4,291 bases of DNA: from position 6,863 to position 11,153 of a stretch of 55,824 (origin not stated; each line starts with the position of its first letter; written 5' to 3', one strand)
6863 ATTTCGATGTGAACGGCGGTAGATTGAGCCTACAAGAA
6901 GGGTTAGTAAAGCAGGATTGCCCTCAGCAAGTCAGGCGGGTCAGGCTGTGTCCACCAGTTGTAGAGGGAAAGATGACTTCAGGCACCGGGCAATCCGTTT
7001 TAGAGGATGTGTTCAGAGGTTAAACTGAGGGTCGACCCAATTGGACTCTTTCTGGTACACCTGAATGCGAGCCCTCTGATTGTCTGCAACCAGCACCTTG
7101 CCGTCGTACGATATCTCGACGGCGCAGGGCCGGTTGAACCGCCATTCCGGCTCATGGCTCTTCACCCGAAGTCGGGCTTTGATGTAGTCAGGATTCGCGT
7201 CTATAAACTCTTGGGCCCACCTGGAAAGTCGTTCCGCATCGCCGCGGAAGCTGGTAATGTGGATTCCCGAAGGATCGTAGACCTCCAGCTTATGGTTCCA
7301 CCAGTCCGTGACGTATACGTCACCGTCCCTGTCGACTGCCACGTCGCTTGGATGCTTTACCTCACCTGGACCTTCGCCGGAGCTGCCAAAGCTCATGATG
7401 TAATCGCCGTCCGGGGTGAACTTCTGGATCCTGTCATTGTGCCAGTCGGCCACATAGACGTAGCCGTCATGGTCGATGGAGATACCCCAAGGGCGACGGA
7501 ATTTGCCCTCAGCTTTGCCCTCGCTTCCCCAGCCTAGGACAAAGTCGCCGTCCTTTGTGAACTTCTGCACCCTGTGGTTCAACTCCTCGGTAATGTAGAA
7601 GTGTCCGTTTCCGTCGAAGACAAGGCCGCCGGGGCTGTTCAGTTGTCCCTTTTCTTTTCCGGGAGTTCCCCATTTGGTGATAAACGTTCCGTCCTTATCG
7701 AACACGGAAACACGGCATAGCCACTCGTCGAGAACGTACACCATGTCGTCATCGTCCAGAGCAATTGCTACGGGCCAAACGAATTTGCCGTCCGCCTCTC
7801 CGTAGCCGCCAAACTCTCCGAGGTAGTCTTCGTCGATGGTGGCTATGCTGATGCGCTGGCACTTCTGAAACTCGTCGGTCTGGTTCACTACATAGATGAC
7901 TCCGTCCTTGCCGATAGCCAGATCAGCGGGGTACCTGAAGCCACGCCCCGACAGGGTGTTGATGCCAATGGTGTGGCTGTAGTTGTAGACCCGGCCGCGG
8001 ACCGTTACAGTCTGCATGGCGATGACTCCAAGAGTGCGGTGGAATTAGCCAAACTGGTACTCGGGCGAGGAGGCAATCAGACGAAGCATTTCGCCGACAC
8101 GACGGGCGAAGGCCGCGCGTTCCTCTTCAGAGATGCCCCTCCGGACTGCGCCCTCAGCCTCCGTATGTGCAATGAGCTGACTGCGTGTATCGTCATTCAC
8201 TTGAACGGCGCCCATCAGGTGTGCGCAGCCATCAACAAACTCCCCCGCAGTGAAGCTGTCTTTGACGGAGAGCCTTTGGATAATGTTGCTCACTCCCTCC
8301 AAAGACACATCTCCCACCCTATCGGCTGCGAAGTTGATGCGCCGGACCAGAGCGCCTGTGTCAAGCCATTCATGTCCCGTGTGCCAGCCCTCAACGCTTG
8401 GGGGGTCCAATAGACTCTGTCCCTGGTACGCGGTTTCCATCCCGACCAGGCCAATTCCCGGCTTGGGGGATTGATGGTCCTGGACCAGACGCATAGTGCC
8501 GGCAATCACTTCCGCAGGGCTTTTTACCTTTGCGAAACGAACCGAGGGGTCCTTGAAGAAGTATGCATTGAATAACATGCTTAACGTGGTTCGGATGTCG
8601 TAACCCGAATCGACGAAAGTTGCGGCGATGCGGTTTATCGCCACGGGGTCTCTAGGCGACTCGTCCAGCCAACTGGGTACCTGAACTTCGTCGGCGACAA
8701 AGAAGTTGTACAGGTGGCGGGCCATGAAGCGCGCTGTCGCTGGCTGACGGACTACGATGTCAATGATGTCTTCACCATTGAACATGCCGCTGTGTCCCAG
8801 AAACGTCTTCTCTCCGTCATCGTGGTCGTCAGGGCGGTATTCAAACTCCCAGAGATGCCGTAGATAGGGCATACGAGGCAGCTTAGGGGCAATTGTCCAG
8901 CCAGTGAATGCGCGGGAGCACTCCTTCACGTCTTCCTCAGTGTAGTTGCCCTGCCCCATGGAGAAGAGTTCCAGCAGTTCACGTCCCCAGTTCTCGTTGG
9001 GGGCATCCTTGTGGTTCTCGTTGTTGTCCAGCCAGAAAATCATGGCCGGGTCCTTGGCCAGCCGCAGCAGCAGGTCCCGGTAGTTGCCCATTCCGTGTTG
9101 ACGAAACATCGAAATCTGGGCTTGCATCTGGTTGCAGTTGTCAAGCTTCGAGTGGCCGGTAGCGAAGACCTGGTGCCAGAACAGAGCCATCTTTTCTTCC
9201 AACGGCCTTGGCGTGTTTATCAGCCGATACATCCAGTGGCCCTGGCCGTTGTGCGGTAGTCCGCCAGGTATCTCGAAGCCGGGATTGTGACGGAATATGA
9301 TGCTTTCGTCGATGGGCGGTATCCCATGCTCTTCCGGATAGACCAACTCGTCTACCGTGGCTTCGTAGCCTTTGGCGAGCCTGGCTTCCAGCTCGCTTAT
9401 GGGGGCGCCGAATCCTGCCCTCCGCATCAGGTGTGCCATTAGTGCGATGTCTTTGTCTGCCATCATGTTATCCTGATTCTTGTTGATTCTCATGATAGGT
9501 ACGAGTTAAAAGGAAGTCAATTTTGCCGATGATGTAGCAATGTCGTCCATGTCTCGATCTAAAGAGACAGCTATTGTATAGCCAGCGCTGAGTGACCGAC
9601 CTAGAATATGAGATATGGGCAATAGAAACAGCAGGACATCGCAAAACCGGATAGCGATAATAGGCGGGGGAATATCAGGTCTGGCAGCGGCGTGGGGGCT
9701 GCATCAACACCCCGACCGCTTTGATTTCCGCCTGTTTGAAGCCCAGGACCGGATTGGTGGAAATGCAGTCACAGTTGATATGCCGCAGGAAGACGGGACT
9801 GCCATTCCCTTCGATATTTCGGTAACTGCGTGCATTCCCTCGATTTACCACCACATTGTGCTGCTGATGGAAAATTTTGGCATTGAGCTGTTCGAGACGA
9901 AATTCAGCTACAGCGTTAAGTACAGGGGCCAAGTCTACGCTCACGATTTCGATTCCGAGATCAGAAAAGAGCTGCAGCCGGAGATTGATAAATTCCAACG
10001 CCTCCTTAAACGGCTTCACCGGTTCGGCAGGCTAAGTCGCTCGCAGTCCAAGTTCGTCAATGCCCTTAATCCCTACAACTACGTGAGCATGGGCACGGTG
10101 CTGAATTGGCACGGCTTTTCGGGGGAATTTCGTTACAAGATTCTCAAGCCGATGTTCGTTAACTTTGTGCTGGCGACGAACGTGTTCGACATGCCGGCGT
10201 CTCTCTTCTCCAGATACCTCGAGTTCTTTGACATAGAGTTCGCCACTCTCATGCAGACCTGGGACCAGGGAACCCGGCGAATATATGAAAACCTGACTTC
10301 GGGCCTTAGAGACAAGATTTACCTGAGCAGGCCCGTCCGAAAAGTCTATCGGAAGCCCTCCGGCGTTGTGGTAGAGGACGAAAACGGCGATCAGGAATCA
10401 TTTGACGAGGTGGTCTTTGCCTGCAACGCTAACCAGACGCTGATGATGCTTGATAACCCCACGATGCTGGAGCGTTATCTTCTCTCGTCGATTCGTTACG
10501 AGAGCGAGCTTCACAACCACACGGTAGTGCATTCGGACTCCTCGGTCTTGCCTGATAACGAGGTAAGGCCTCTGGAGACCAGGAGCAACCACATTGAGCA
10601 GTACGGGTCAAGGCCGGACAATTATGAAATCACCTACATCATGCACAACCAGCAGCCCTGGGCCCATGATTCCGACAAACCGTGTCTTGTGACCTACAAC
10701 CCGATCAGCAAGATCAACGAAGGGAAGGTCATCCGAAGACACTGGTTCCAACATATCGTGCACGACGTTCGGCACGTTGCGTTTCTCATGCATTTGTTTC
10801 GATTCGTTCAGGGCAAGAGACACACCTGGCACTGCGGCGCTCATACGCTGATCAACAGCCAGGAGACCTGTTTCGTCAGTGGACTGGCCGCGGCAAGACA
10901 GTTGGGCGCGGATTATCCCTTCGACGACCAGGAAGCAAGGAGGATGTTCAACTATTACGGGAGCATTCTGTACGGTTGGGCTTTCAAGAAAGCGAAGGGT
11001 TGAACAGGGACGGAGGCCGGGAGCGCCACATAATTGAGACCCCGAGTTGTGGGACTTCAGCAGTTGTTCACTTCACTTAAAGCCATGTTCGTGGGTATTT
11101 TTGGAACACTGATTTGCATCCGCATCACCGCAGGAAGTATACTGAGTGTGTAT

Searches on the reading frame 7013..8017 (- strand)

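Call 7: search_protein_families(library=pfam, proteins=[window:7013-8017:-], max_evalue=0.001)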
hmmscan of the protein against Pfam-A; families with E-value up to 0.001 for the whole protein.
window:7013-8017:- (334 aa): 8 families
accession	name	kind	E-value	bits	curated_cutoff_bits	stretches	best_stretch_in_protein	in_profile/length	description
PF01436.27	NHL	-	3.7e-32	109.2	20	3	222-247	3-28/28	NHL repeat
PF17170.10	DUF5128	-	1.8e-12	47.5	22.9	1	183-252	52-122/321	6-bladed beta-propeller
PF08450.18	SGL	-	5.3e-09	36.5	26.3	1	131-207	138-217/246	SMP-30/Gluconolactonase/LRE-like region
PF25021.1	TEN_NHL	-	8.4e-08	32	27.1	0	167-193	134-161/357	Teneurin NHL domain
PF24684.1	Vgb_lyase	-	2.1e-06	27.2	50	1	82-238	15-156/290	Virginiamycin B lyase family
PF02393.21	US22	-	4.9e-05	23.8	35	0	160-197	66-102/124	US22 like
PF06739.17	SBBP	-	8e-05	22.9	20.5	0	223-237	15-29/38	Beta-propeller repeat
PF15869.11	TolB_like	-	0.00093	19.1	29.2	0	174-250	19-95/296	TolB-like 6-blade propeller-like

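Call 34: search_protein_families(library=ncbifam, proteins=[window:7013-8017:-], max_evalue=0.001)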
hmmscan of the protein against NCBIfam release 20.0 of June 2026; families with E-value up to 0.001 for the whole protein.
window:7013-8017:- (334 aa): 4 families
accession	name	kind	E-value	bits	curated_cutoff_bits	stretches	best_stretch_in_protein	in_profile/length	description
NF035926.1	scyF_NHL_VPEP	equivalog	7.9e-55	186.5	350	2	127-261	152-287/376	scytonemin biosynthesis PEP-CTERM protein ScyF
NF033206.1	ScyE_fam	subfamily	3.5e-11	43.2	80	0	173-239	252-320/333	ScyD/ScyE family protein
NF047780.1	LIC12708_fam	subfamily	2.7e-08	33.1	150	0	183-238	65-137/391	LIC_12708 family protein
TIGR02604.1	Piru_Ver_Nterm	subfamily_domain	3.3e-05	23.5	122.2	0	222-245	322-345/367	PVC-type heme-binding CxxCH protein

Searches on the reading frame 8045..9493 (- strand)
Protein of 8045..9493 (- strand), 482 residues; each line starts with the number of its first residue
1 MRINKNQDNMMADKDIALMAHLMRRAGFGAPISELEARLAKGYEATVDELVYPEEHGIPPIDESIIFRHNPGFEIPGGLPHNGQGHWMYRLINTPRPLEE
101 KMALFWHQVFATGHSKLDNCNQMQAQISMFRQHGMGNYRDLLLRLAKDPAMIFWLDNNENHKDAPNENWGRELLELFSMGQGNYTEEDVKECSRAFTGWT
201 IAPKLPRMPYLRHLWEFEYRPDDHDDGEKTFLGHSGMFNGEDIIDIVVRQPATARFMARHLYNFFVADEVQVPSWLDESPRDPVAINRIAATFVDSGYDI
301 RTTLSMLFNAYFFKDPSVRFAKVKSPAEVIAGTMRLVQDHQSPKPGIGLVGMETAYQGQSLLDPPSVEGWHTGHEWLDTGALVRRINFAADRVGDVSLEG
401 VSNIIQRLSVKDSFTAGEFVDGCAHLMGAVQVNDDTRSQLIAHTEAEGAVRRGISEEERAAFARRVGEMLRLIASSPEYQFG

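Call 7: search_protein_families(library=pfam, proteins=[window:8045-9493:-], max_evalue=0.001)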
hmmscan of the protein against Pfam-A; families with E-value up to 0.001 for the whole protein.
window:8045-9493:- (482 aa): 1 family
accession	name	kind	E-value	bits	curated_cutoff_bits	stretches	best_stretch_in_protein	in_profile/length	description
PF08811.16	DUF1800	-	2.8e-99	333.6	26.1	1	21-480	1-418/419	Protein of unknown function (DUF1800)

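Call 34: search_protein_families(library=ncbifam, proteins=[window:8045-9493:-], max_evalue=0.001)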
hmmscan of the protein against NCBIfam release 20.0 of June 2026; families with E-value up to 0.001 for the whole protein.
window:8045-9493:- (482 aa): 0 families

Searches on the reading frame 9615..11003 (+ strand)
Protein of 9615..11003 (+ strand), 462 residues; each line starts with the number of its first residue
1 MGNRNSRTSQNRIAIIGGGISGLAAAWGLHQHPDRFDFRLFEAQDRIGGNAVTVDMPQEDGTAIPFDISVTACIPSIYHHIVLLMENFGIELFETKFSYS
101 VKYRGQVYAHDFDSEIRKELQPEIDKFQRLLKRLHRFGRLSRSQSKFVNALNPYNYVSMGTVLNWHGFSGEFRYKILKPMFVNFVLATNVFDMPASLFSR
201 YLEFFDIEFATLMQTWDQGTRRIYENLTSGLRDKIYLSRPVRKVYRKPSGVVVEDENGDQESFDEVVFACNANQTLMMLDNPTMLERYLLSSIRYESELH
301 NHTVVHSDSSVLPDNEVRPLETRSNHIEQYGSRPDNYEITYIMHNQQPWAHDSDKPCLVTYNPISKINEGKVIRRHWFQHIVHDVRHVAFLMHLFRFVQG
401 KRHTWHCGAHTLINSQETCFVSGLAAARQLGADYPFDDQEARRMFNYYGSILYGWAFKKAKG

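Call 7: search_protein_families(library=pfam, proteins=[window:9615-11003:+], max_evalue=0.001)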
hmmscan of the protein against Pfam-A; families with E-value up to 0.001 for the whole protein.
window:9615-11003:+ (462 aa): 4 families
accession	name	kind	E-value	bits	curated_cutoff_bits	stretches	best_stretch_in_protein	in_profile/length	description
PF01593.30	Amino_oxidase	-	1.2e-20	74.6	19.8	1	20-276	1-260/443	Flavin containing amine oxidoreductase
PF13450.12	NAD_binding_8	-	4.9e-12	46.4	21.9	1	15-79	1-59/68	NAD(P)-binding Rossmann-like domain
PF01266.30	DAO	-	1.7e-06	28.2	27.9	1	12-49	1-37/353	FAD dependent oxidoreductase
PF13454.12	NAD_binding_9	-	9.6e-06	26.1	21.8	0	14-51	1-40/155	FAD-NAD(P)-binding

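Call 34: search_protein_families(library=ncbifam, proteins=[window:9615-11003:+], max_evalue=0.001)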
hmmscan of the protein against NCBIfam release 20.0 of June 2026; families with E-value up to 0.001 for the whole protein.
window:9615-11003:+ (462 aa): 13 families
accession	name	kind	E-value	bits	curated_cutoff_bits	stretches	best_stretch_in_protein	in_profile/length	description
NF008841.0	PRK11883.1-1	equivalog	1.8e-16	60.1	517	2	10-59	3-53/453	protoporphyrinogen oxidase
TIGR00562.1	proto_IX_ox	equivalog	9.1e-14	50.9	97.85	1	11-56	3-48/470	protoporphyrinogen oxidase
NF008845.0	PRK11883.1-5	equivalog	7.5e-11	41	560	1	9-55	3-53/468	protoporphyrinogen oxidase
NF005560.0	PRK07233.1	equivalog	7.6e-10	38.2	252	1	12-56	2-44/435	hypothetical protein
TIGR03467.1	HpnE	equivalog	1.6e-06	27.7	283.05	1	13-59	1-45/430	hydroxysqualene dehydroxylase HpnE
NF008843.0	PRK11883.1-3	equivalog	2.4e-05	23.6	406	1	12-53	3-44/424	protoporphyrinogen oxidase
NF053546.1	violacein_VioA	equivalog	9.3e-05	21.9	600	1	13-93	2-80/411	flavin-dependent violacein biosynthesis tryptophan-2 monooxygenase VioA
NF045663.1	diclust_near_Sec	equivalog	0.00015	20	530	1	8-55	104-149/759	pyridine nucleotide-disulfide oxidoreductase/dicluster-binding protein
TIGR03219.1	salicylate_mono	equivalog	0.00022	20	446.35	0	12-48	2-37/414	salicylate 1-monooxygenase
NF005547.0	PRK07208.1-3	equivalog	0.00024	20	380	1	9-54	3-46/465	hypothetical protein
NF009410.0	PRK12771.1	subfamily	0.00025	19.8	516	1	6-49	134-175/566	NAD(P)-binding protein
NF005549.0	PRK07208.1-5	equivalog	0.00065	18.3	587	0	9-55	3-51/534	hypothetical protein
NF041087.1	bile_acid_BaiCD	equivalog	0.00088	17.5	825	0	8-53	378-421/642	bile acid Fe-S flavoenzyme BaiCD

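Call 82: search_solved_structures(query=window:9615-11003:+, max_evalue=0.00001)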
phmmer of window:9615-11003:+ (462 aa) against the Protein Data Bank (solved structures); distinct sequences matched with E-value up to 0.00001: 8.
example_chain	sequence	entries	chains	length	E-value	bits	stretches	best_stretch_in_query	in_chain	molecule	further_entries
6f7l_A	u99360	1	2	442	4.4e-35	124.3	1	9-440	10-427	Amine oxidase LkcE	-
6f7v_A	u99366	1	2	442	6.3e-35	123.8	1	9-440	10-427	LkcE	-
6f32_A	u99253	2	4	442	6.3e-35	123.8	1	9-440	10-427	Amine oxidase LkcE | LkcE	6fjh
2b9w_A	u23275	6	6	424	7.4e-12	47.7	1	9-422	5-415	putative aminooxidase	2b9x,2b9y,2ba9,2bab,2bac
4iv9_A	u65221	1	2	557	3.4e-07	32.4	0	2-52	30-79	Tryptophan 2-monooxygenase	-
8een_B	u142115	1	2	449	1.6e-06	30.1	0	9-55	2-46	Amine oxidase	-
8eej_B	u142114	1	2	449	1.6e-06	30.1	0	9-55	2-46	Amine oxidase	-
8eef_A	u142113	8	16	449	1.7e-06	30.1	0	9-55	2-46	Amine oxidase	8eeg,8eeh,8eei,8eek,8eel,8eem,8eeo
